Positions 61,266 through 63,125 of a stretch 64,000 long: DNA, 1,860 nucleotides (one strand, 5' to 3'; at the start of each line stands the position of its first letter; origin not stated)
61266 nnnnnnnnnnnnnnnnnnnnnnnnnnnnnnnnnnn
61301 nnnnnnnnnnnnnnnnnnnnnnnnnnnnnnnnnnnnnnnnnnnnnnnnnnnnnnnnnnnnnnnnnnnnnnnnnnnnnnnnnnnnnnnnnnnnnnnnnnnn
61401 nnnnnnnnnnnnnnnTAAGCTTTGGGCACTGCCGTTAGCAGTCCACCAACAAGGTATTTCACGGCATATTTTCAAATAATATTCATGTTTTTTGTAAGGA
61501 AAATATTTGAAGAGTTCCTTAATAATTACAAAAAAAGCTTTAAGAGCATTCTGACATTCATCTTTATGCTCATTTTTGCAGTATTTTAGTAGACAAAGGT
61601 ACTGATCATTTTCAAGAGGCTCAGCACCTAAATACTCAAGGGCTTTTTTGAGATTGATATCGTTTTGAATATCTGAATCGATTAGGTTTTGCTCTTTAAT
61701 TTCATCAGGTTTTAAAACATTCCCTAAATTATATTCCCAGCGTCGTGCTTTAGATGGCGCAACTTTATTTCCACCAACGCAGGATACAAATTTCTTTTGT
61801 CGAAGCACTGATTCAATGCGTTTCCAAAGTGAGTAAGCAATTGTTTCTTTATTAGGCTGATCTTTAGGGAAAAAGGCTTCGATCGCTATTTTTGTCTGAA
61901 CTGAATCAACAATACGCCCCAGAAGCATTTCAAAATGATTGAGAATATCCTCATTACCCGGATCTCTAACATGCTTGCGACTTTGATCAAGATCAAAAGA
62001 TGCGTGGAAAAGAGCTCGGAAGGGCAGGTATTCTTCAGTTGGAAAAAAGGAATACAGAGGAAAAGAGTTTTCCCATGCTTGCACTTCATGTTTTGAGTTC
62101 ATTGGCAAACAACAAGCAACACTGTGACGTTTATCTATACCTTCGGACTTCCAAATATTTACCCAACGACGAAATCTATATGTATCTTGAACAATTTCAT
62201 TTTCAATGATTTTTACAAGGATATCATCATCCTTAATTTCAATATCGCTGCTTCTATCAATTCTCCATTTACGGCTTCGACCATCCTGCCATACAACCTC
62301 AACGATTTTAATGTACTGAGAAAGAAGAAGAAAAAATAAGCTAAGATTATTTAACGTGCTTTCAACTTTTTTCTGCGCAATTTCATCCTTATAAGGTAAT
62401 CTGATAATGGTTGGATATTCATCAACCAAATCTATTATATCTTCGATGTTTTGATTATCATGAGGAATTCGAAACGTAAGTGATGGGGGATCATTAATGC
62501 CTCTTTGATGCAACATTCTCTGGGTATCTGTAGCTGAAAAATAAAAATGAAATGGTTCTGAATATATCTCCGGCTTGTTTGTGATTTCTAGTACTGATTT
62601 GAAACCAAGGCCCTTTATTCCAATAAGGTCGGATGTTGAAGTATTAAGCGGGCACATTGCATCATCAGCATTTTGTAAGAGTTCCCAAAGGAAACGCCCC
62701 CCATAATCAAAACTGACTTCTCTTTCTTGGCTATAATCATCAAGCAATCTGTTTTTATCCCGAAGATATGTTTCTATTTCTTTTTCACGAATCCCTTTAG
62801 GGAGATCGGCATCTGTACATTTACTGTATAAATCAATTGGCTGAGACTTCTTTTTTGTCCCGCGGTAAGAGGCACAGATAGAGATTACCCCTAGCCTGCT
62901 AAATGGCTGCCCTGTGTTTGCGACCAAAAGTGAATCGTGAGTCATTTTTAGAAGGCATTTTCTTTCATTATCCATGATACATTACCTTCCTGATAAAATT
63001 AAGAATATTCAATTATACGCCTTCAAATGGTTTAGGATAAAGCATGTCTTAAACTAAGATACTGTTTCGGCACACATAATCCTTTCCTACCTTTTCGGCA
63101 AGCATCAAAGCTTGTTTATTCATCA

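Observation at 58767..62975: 1402-aa NO VEIN-like protein (sacsin-type GHKL ATPase plus DUF3883-like nuclease) as a likely single-gene conflict system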

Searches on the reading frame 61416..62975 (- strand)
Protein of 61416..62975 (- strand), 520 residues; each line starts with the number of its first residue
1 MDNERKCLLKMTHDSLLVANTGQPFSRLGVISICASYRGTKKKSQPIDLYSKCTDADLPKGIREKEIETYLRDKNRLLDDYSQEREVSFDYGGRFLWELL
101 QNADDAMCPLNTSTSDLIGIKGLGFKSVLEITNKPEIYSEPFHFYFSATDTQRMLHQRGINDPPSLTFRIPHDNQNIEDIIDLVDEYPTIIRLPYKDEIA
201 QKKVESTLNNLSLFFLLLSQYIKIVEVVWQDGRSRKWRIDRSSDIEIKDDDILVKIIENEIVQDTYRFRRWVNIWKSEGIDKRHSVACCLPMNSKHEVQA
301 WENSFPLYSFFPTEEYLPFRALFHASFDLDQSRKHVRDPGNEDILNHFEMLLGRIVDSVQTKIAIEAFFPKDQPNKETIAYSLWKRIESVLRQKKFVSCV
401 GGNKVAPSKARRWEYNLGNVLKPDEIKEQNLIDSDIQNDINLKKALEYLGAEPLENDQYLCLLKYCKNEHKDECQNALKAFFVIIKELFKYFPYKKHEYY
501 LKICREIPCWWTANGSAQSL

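Call 36: predict_structure(alignment_id=A1)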
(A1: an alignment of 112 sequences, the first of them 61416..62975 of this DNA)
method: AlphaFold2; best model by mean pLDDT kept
length: 520 residues; sequences in the alignment: 112
mean_pLDDT: 90.5   pTM: 0.86
mean pLDDT of the five models: 90.5, 90.0, 89.9, 89.3, 89.0
residues with pLDDT >= 90: 373; 70-90: 119; 50-70: 25; < 50: 3
segments of 3 or more residues with pLDDT < 50: none
pLDDT, mean of each block of 10 residues (from residue 1): 82 96 89 68 69 92 94 91 81 87 90 75 78 94 95 95 92 88 93 96 96 92 96 96 88 95 97 87 92 96 94 94 94 85 95 97 98 92 97 97 96 95 94 95 97 93 93 94 85 69 88 87
secondary structure, 60 per line:
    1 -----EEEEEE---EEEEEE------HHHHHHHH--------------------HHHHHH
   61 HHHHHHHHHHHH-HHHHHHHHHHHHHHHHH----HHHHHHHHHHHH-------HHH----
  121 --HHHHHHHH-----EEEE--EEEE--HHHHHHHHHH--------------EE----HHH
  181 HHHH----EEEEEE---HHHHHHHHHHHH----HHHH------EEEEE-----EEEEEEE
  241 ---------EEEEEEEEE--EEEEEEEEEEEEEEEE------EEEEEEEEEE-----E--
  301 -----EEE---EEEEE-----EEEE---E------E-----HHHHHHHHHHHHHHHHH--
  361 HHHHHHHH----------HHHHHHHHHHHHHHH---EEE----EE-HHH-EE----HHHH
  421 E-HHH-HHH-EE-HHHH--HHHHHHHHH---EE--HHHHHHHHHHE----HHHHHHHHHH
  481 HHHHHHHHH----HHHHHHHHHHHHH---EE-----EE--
elements in order: E6-11 E15-20 H27-34 H55-72 H74-90 H95-106 H123-130 E136-139 E142-145 H148-157 H178-184 E189-194 H198-209 H214-217 E224-228 E234-240 E250-258 E261-276 E283-292 E306-308 E312-316 E322-325 H342-358 H361-368 H379-393 E397-399 H417-420 H434-437 H440-448 H456-465 H471-489 H494-506

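Call 41: fold_search(model_id=the predicted structure, library=pdb)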
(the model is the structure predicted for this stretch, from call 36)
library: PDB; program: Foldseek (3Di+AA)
matches with E <= 10: 298; with E <= 0.001: 49
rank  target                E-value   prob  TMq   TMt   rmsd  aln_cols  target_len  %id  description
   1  6xlf_A                1.0e-06  1.00  0.32  0.29  11.5       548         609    9  Full-length Hsc82 in complex with Aha1 in the presence of AMP-PNP (released 2021-06-30)
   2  8eob_A                1.1e-06  1.00  0.33  0.29  10.9       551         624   10  Cryo-EM structure of human HSP90B in the closed state (released 2023-01-25)
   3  8h77_A                1.6e-06  1.00  0.31  0.27  13.1       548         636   10  Hsp90-AhR-p23-XAP2 complex (released 2023-01-04)
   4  7y04_A                2.2e-06  1.00  0.31  0.27  11.2       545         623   10  Hsp90-AhR-p23 complex (released 2023-01-04)
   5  7l7i_A                2.6e-06  1.00  0.33  0.29  11.1       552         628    9  Cryo-EM structure of Hsp90:FKBP51:p23 closed-state complex (released 2021-08-25)
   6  7zr0_A                2.7e-06  1.00  0.28  0.25  12.5       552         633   11  CryoEM structure of HSP90-CDC37-BRAF(V600E) complex. (released 2022-12-14)
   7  7zub_A                2.9e-06  1.00  0.31  0.27  11.6       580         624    9  Cryo-EM structure of the indirubin-bound Hsp90-XAP2-AHR complex (released 2022-11-23)
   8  8ffv_B                2.9e-06  1.00  0.29  0.25  12.0       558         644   11  Cryo-EM structure of the GR-Hsp90-FKBP52 complex (released 2023-11-01)
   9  8ffv_A                3.0e-06  1.00  0.30  0.26  12.4       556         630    9  Cryo-EM structure of the GR-Hsp90-FKBP52 complex (released 2023-11-01)
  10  8ffw_B                3.0e-06  1.00  0.29  0.25  12.2       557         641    9  Cryo-EM structure of the GR-Hsp90-FKBP51 complex (released 2023-11-01)
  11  8u1l_A                3.0e-06  1.00  0.31  0.26  13.2       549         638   10  Cryo-EM structure of the RAF1-HSP90-CDC37 complex in the closed state (released 2024-03-13)
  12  8eoa_B                3.2e-06  1.00  0.31  0.27  12.7       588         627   10  Cryo-EM structure of human HSP90B-AIPL1 complex (released 2023-01-25)
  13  4j0b_A                3.8e-06  1.00  0.31  0.28  11.4       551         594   10  Structure of mitochondrial Hsp90 (TRAP1) with ADP-BeF3 (released 2014-01-22)
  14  8gft_A                4.2e-06  1.00  0.31  0.26  12.3       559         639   11  Hsp90 provides platform for CRaf dephosphorylation by PP5 (released 2023-05-03)
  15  9kqn_A                4.7e-06  1.00  0.30  0.26  12.4       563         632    9  Hsp90-Cdc37-PINK1 complex (released 2025-10-15)
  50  5v46_B                4.4e-03  0.94  0.17  0.34   9.7       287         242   12  Crystal structure of the I113M, F270M, K291M, L308M mutant of SR1 domain of human sacsin (released 2017-05-24)
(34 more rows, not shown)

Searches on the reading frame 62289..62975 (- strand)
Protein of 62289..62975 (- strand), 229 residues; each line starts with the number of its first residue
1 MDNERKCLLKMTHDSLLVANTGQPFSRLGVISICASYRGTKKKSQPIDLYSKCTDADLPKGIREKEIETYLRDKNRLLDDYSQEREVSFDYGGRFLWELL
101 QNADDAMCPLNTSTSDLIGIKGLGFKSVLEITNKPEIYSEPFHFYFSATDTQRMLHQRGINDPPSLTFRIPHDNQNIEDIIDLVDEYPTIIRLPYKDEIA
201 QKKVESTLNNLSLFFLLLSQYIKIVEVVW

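Call 55: search_protein_families(library=padloc, proteins=[window:62289-62975:-], max_evalue=10)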
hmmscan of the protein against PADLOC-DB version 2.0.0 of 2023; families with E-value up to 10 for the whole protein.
seq(229 aa): 9 families
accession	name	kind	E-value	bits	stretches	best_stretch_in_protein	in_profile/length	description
PDLC03964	TmtA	-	7.3e-35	118.4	3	114-227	107-230/1538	-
PDLC03971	TmtA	-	4.2e-24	82.2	3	118-212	123-235/1782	-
PDLC03966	TmtA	-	2.8e-20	69.8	3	115-216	113-218/1655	-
PDLC03972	TmtA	-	9.5e-17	58.4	3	117-218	105-197/1302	-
PDLC03965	TmtA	-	4.3e-15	52.8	2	118-217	93-194/1370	-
PDLC03970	TmtA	-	6.6e-10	35.6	3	3-45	77-119/1552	-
PDLC03968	TmtA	-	2.1e-09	33.6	3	116-216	135-220/1486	-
PDLC03969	TmtA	-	0.0013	14.4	1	114-171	101-156/1563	-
PDLC03967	TmtA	-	0.0019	14.6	1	77-106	24-52/1063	-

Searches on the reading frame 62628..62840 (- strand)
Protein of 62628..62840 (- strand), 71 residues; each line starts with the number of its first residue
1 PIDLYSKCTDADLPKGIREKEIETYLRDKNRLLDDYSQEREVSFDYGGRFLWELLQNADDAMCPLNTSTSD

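Call 55: search_protein_families(library=padloc, proteins=[window:62628-62840:-], max_evalue=10)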
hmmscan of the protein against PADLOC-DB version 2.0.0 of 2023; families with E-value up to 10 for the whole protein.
seq(71 aa): 7 families
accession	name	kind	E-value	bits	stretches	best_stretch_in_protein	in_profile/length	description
PDLC03964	TmtA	-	7.4e-13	45.4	1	17-61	16-60/1538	-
PDLC03971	TmtA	-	6.1e-08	28.6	1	19-62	22-69/1782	-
PDLC03966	TmtA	-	0.00012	18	1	40-62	36-58/1655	-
PDLC03967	TmtA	-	0.00026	17.5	1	29-62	21-53/1063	-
PDLC03972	TmtA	-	0.0034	13.4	1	49-62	43-56/1302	-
PDLC03965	TmtA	-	0.012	11.6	1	45-63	28-46/1370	-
PDLC03970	TmtA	-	0.036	9.9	1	35-61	52-76/1552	-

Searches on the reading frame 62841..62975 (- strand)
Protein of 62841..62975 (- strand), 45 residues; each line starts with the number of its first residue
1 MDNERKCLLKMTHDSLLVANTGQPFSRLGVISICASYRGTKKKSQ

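Call 55: search_protein_families(library=padloc, proteins=[window:62841-62975:-], max_evalue=10)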
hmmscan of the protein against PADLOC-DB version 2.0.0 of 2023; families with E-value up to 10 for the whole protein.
seq(45 aa): 5 families
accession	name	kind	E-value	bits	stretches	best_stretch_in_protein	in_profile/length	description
PDLC03964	TmtA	-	8.2e-07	25.4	1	4-44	67-107/1538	-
PDLC03970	TmtA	-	1.1e-06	24.8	1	3-44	77-118/1552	-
PDLC03971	TmtA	-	0.0013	14.3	1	12-41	88-117/1782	-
PDLC03972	TmtA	-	0.0018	14.3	1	5-44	63-102/1302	-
PDLC03968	TmtA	-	0.0096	11.6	1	12-43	101-132/1486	-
